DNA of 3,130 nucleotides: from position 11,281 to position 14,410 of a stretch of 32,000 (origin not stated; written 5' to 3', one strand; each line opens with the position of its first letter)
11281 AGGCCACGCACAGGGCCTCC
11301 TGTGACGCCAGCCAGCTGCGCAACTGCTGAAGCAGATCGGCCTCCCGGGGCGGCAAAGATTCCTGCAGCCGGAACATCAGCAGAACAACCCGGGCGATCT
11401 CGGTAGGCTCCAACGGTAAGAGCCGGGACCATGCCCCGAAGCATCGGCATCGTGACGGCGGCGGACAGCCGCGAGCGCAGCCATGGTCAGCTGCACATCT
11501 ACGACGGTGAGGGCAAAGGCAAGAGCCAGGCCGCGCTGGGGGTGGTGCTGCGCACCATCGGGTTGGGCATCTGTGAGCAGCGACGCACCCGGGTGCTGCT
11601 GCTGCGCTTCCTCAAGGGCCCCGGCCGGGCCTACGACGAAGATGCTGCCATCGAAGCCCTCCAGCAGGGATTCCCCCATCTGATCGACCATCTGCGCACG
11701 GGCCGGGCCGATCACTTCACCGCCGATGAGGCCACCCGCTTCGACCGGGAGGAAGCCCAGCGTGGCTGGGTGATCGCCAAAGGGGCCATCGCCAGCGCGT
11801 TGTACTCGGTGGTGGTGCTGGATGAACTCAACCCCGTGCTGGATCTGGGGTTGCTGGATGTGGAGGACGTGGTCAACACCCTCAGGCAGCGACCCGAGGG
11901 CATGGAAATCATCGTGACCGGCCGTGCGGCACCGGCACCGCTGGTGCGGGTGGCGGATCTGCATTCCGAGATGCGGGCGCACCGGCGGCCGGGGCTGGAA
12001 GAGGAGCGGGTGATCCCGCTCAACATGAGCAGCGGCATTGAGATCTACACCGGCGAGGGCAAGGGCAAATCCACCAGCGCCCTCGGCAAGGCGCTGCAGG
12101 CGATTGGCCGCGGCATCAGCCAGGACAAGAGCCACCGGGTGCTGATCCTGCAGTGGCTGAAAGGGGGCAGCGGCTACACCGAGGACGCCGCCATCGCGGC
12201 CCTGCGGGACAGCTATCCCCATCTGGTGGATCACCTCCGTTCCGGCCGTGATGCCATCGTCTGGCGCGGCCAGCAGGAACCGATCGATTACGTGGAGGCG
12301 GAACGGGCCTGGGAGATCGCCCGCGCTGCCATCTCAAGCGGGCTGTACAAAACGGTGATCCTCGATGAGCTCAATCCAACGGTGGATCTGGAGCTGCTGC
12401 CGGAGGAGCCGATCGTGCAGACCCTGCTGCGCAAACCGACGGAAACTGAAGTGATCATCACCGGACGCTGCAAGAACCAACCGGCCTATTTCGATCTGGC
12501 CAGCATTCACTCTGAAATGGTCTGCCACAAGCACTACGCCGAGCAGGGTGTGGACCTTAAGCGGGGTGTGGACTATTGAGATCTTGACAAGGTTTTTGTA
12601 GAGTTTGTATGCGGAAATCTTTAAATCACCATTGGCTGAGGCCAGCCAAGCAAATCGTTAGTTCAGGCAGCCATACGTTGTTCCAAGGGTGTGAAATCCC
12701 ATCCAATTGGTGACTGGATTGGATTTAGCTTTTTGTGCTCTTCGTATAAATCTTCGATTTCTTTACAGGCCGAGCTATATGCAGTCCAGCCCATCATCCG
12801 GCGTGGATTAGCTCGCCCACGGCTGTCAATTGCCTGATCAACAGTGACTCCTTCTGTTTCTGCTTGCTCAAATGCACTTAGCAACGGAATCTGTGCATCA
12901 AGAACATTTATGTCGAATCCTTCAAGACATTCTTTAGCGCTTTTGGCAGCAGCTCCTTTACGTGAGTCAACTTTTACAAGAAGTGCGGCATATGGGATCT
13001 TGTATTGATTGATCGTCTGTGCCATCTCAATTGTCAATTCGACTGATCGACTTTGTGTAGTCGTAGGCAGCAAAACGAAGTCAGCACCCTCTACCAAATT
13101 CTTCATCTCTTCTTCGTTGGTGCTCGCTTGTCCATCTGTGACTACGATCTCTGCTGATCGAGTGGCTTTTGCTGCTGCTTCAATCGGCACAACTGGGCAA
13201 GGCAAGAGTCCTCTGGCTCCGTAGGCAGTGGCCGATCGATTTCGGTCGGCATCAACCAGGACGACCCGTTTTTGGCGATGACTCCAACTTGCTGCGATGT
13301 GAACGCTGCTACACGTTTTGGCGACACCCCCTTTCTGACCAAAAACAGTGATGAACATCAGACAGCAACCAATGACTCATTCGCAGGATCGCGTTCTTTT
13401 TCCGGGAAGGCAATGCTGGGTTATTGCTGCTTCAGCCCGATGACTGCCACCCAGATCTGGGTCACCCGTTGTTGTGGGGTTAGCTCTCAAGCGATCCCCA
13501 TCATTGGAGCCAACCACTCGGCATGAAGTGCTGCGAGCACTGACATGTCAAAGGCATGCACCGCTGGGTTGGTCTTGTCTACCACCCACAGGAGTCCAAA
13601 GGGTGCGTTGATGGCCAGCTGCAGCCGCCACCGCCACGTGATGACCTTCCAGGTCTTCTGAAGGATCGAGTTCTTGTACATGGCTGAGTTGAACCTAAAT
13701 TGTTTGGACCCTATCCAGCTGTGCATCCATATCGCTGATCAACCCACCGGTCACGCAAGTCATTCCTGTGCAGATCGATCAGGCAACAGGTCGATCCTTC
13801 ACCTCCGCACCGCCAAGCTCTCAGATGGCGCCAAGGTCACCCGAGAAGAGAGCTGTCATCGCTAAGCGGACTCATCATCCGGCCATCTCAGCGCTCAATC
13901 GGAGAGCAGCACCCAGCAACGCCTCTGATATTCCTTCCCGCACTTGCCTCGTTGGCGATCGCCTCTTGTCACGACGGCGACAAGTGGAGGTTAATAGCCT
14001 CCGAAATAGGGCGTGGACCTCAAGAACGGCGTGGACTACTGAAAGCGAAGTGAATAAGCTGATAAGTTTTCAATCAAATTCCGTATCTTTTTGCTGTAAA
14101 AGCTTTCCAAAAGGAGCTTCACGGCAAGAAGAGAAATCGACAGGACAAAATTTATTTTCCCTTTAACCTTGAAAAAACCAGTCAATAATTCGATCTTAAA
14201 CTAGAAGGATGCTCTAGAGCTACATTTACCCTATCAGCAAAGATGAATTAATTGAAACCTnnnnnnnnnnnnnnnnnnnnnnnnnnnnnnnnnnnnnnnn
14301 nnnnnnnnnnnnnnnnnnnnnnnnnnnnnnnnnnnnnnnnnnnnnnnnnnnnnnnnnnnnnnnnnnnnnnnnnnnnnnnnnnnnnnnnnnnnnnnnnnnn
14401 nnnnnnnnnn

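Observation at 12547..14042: Second, relic copy of the cobO 3' terminus inside the island: an att-like scar that splits the island into two modules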

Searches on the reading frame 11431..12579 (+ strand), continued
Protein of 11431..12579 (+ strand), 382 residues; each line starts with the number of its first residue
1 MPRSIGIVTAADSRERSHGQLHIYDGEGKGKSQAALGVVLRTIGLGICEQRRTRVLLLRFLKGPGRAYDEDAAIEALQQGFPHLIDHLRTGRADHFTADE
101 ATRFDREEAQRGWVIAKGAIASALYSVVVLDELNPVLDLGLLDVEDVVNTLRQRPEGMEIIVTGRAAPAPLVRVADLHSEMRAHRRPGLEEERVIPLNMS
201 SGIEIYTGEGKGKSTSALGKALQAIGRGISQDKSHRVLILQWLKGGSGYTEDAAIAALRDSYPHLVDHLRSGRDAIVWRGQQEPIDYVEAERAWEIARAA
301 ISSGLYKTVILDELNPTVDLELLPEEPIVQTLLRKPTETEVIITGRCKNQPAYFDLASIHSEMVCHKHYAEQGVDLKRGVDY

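Call 71: find_homologous_proteins(query=window:11431-12576:+, max_evalue=1e-100)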
Query window:11431-12576:+ (382 aa): 2719 proteins with E <= 1e-100 among 8000 candidates; the best 120 are listed.
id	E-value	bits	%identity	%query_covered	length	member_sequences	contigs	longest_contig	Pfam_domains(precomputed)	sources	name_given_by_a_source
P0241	1.0e-234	796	93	100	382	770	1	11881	PF02572.22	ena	-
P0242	4.6e-224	761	90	99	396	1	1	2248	PF02572.22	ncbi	-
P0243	6.3e-224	761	90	99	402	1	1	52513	PF02572.22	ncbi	-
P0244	9.9e-224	760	90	99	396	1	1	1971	PF02572.22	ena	-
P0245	1.3e-223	760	90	99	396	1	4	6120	PF02572.22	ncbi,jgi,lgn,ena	-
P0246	1.7e-223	760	90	99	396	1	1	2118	PF02572.22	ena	-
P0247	3.0e-223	759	90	99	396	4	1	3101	PF02572.22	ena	-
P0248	5.6e-223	758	90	98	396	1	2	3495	PF02572.22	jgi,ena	-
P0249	6.7e-223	758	89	99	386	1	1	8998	PF02572.22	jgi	-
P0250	8.4e-223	757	90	98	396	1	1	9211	PF02572.22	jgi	-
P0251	1.1e-222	757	89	99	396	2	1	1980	PF02572.22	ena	-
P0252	1.3e-222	757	90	99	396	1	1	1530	PF02572.22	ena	-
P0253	1.4e-222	756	90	98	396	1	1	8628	PF02572.22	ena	-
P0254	1.7e-222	756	89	100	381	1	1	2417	PF02572.22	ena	-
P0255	1.7e-222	756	89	99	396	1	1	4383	PF02572.22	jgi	-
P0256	2.0e-222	756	90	98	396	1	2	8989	PF02572.22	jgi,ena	-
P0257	2.9e-222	755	90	98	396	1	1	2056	PF02572.22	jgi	-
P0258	3.3e-222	755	89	99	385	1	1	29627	PF02572.22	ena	-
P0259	4.0e-222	755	90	98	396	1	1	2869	PF02572.22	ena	-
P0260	4.3e-222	755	90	99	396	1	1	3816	PF02572.22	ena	-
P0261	5.9e-222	754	89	99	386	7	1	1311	PF02572.22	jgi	jgi:cob(I)alamin adenosyltransferase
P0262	6.9e-222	754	89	99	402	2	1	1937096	PF02572.22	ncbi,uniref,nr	ncbi:cob(I)yrinic acid a,c-diamide adenosyltransferase [Prochlorococcus sp. MIT 1341]|uniref:cob(I)y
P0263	7.7e-222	754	89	99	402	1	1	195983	PF02572.22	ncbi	-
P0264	1.3e-221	753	90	99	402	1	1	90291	PF02572.22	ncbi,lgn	-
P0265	2.6e-221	752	88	99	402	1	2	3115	PF02572.22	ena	-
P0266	4.0e-221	752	89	99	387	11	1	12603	PF02572.22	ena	-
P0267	6.1e-221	751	89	100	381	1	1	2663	PF02572.22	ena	-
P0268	6.1e-221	751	88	100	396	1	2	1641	PF02572.22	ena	-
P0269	6.7e-221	751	89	99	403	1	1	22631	PF02572.22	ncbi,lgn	-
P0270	9.4e-221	750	89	98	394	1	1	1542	PF02572.22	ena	-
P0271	9.7e-221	750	88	99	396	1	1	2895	PF02572.22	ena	-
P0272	1.0e-220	750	89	99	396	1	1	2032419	PF02572.22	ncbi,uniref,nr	ncbi:cob(I)yrinic acid a,c-diamide adenosyltransferase [Prochlorococcus sp. MIT 1307]|uniref:cob(I)y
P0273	1.9e-220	749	89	99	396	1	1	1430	PF02572.22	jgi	-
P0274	2.0e-220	749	89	99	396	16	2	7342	PF02572.22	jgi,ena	jgi:cob(I)alamin adenosyltransferase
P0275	2.8e-220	749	88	99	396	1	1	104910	PF02572.22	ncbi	-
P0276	4.1e-220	748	88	99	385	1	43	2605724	PF02572.22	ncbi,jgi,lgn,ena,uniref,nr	ncbi:MAG: ATP--corrinoid adenosyltransferase [Synechococcus sp. TMED187]|uniref:cob(I)yrinic acid a,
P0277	5.6e-220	748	88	99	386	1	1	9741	PF02572.22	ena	-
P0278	6.6e-220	748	88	99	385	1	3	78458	PF02572.22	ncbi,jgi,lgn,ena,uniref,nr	ncbi:cob(I)yrinic acid a,c-diamide adenosyltransferase [Synechococcus sp. UW140]|uniref:cob(I)yrinic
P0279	7.9e-220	747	88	99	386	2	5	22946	PF02572.22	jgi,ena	jgi:cob(I)alamin adenosyltransferase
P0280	9.0e-220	747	89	99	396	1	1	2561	PF02572.22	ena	-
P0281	1.3e-219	747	89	99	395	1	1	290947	PF02572.22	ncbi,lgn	-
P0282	1.6e-219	746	88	99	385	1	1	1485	PF02572.22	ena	-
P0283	2.1e-219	746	88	99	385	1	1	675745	PF02572.22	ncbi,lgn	-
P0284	2.6e-219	746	88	99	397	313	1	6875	PF02572.22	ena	-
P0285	4.0e-219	745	87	99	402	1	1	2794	PF02572.22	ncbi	-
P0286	4.1e-219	745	87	99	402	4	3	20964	PF02572.22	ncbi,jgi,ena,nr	ncbi:MAG: cob(I)yrinic acid a,c-diamide adenosyltransferase [Prochlorococcus sp.]|nr:cob(I)yrinic ac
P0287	5.3e-219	745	88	99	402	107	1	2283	PF02572.22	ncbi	-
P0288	5.7e-219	745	88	99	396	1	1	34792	PF02572.22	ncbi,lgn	-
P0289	6.4e-219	744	88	99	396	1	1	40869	PF02572.22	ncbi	-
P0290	7.3e-219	744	87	99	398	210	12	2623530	PF02572.22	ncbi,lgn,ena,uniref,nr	ncbi:cob(I)yrinic acid a,c-diamide adenosyltransferase [Synechococcus sp. W2B2]|uniref:cob(I)yrinic 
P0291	8.0e-219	744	88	99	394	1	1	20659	PF02572.22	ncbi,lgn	-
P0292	1.1e-218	744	88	99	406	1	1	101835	PF02572.22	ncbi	-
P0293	1.3e-218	743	89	98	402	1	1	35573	PF02572.22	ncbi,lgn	-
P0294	1.3e-218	743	88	99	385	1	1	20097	PF02572.22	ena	-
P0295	1.3e-218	743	88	98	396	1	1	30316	PF02572.22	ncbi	-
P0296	1.8e-218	743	87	99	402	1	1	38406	PF02572.22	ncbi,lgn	-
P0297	2.3e-218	743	89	98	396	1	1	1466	PF02572.22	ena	-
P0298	3.5e-218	742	88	98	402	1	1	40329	PF02572.22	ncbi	-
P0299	3.6e-218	742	88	99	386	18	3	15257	PF02572.22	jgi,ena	-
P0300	3.9e-218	742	88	99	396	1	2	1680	PF02572.22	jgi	-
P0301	4.0e-218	742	88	99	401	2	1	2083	PF02572.22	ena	-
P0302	5.6e-218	741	87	99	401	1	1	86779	PF02572.22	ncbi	-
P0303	5.9e-218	741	87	99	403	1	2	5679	PF02572.22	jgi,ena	-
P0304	7.0e-218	741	88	99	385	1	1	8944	PF02572.22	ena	-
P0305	7.4e-218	741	87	99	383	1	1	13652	PF02572.22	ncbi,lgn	-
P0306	7.7e-218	741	87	99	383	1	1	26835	PF02572.22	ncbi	-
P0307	8.2e-218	741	87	99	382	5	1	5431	PF02572.22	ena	-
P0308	8.7e-218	741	88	99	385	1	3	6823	PF02572.22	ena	-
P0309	9.2e-218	741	88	99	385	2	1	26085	PF02572.22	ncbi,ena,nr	ncbi:MAG: cob(I)yrinic acid a,c-diamide adenosyltransferase [Synechococcus sp.]|nr:cob(I)yrinic acid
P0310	9.5e-218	741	88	99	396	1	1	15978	PF02572.22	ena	-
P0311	9.9e-218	741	88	99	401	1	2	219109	PF02572.22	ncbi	-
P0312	1.0e-217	741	87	99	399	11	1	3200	PF02572.22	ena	-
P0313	1.0e-217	740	88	99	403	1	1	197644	PF02572.22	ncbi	-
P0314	1.1e-217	740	88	99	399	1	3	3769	PF02572.22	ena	-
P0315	1.1e-217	740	88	99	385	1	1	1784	PF02572.22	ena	-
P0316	1.2e-217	740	87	99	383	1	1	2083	PF02572.22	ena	-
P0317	1.4e-217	740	87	99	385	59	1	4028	PF02572.22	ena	-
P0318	1.4e-217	740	87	99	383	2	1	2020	PF02572.22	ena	-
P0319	1.5e-217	740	86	100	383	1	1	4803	PF02572.22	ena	-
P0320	1.6e-217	740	86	100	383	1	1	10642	PF02572.22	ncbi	-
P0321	1.7e-217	740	87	99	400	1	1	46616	PF02572.22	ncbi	-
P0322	2.5e-217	739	87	99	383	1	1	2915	PF02572.22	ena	-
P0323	2.7e-217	739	88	99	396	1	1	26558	PF02572.22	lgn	-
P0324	3.2e-217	739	87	99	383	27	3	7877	PF02572.22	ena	-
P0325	3.2e-217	739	87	99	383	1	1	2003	PF02572.22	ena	-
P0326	3.5e-217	739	87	99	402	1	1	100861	PF02572.22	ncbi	-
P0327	3.6e-217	739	88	99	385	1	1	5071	PF02572.22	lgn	-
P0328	3.8e-217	739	87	99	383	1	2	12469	PF02572.22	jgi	jgi:cob(I)alamin adenosyltransferase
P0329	3.8e-217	739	87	99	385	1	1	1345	PF02572.22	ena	-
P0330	3.9e-217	739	87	99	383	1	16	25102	PF02572.22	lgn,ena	-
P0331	3.9e-217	739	88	99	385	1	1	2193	PF02572.22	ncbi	-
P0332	4.0e-217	739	86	99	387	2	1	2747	PF02572.22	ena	-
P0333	4.4e-217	738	87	99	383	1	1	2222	PF02572.22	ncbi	-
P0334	4.5e-217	738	87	99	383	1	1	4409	PF02572.22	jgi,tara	tara:strand:- start:699 stop:1850 length:1152 start_codon:yes stop_codon:yes gene_type:complete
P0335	4.9e-217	738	87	99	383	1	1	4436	PF02572.22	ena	-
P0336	5.0e-217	738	86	99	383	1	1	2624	PF02572.22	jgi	-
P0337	5.2e-217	738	87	99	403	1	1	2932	PF02572.22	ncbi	-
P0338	5.3e-217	738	86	99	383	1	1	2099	PF02572.22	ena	-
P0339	6.0e-217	738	86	99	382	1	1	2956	PF02572.22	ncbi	-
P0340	6.3e-217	738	87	99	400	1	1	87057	PF02572.22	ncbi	-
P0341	6.8e-217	738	87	99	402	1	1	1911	PF02572.22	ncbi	-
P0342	7.1e-217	738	86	99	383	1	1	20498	PF02572.22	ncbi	-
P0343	7.7e-217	738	86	99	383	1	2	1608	PF02572.22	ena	-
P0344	7.7e-217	738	87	99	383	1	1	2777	PF02572.22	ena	-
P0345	7.8e-217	738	86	99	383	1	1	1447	PF02572.22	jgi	-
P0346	9.1e-217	737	86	99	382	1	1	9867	PF02572.22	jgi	-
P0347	1.0e-216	737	86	99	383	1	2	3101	PF02572.22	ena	-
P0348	1.1e-216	737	87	99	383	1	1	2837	PF02572.22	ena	-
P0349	1.2e-216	737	87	99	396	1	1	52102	PF02572.22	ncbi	-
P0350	1.2e-216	737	86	99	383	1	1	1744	PF02572.22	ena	-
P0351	1.3e-216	737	86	99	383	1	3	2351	PF02572.22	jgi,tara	jgi:cob(I)alamin adenosyltransferase|tara:strand:- start:762 stop:1913 length:1152 start_codon:yes s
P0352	1.3e-216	737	86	99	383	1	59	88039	PF02572.22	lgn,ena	-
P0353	1.3e-216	737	86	99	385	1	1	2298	PF02572.22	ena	-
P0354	1.4e-216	737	87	99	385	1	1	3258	PF02572.22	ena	-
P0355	1.4e-216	737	86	99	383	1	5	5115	PF02572.22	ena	-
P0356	1.5e-216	737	86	100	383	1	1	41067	PF02572.22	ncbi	-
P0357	1.5e-216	737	86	99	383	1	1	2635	PF02572.22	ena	-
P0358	1.6e-216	737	86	99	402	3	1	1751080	PF02572.22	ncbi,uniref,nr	ncbi:ATP:corrinoid adenosyltransferase [Prochlorococcus marinus subsp. marinus str. CCMP1375]|uniref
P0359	1.6e-216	737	86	100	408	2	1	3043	PF02572.22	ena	-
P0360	1.7e-216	736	87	99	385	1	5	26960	PF02572.22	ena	-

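Call 72: find_encoding_contigs(protein=P0241, flank=9000, max_places=10)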
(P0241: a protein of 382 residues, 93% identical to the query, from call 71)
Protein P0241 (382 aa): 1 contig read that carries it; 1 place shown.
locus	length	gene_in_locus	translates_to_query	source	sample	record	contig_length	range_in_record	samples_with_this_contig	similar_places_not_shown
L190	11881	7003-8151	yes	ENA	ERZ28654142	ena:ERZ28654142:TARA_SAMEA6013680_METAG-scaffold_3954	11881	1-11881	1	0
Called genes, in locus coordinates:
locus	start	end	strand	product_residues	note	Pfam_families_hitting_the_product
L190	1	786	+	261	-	?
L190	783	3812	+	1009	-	PF00311:PEPcase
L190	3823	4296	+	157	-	-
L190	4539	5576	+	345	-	PF02463:SMC_N (faint), PF13304:AAA_21 (faint)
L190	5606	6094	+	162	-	PF02675:AdoMet_dc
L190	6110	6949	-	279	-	-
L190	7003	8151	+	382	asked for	PF02572:CobA_CobO_BtuR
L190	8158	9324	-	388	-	PF00899:ThiF, PF00581:Rhodanese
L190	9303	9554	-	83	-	PF14464:Prok-JAB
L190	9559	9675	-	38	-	-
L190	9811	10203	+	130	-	PF14159:CAAD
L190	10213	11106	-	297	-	PF03881:Fructosamin_kin, PF01636:APH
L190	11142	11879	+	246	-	?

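Call 89: search_protein_families(library=pfam, proteins=[L016:12173-13399:+, L016:13403-14797:+, L016:9188-10027:-, L001:2700-3323:+, L119:4766-6151:+, L119:3878-4576:+, L084:3636-3950:+, L008:9541-9990:+], max_evalue=0.001)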
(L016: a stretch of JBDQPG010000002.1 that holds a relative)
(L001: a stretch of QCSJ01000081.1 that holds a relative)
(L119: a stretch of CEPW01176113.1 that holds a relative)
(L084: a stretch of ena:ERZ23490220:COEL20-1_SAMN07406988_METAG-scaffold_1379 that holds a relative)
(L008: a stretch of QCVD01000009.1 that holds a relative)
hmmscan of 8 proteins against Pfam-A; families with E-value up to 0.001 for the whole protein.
L016:12173-13399:+ (408 aa): 1 family
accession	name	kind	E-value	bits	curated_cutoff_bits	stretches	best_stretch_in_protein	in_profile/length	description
PF02624.21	YcaO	-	3.8e-44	151.8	25.7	1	58-371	1-325/325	YcaO cyclodehydratase, ATP-ad Mg2+-binding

L016:13403-14797:+ (464 aa): 1 family
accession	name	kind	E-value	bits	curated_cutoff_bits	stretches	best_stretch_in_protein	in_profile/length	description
PF07812.18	TfuA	-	1.6e-35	121.9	30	1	52-169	1-119/119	TfuA-like protein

L016:9188-10027:- (279 aa): 3 families
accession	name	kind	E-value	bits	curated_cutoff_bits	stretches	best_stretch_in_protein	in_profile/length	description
PF01636.29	APH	-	1.5e-10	41.7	23.2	1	153-206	156-214/239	Phosphotransferase enzyme family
PF01633.27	Choline_kinase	-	2.4e-09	37.4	29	1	160-204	161-205/300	Choline/ethanolamine kinase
PF19974.5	TCAD9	-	0.00018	21.3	40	1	160-189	296-323/429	Ternary complex associated domain 9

L001:2700-3323:+ (207 aa): 0 families

L119:4766-6151:+ (461 aa): 1 family
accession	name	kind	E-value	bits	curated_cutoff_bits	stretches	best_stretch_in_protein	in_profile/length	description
PF18885.6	DUF5648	-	2.7e-24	86.3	25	1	327-461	3-133/134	Domain of unknown function (DUF5648)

L119:3878-4576:+ (232 aa): 5 families
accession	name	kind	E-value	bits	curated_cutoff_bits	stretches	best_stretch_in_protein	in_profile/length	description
PF01656.29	CbiA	-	2.2e-11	44.2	25.4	1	4-173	1-124/125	CobQ/CobB/MinD/ParA nucleotide binding domain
PF13614.12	AAA_31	-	1.3e-09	38.7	27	1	3-57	3-47/177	AAA domain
PF07015.17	VirC1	-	1e-05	25.5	24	0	1-47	1-47/231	VirC1 protein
PF10609.15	ParA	-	0.00024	21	27.1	0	3-39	5-41/246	NUBPL iron-transfer P-loop NTPase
PF02374.21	ArsA_ATPase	-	0.00042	20.1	24.3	1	4-39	3-38/305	Anion-transporting ATPase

L084:3636-3950:+ (104 aa): 1 family
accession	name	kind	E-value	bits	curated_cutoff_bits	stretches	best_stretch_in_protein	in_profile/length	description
PF07045.17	DUF1330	-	3.8e-22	78.9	23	1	3-95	1-93/94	Domain of unknown function (DUF1330)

L008:9541-9990:+ (149 aa): 1 family
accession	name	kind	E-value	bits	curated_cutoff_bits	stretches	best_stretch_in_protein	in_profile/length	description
PF06736.16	TMEM175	-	8.1e-07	29.9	25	1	26-112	3-84/88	Endosomal/lysosomal potassium channel TMEM175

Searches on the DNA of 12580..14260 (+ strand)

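Call 45: search_dna_similar(query=window:12580-14260:+, collection=plasmids, mode=distant, max_rows=10)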
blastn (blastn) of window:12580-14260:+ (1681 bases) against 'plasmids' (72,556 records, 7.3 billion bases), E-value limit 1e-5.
No match.
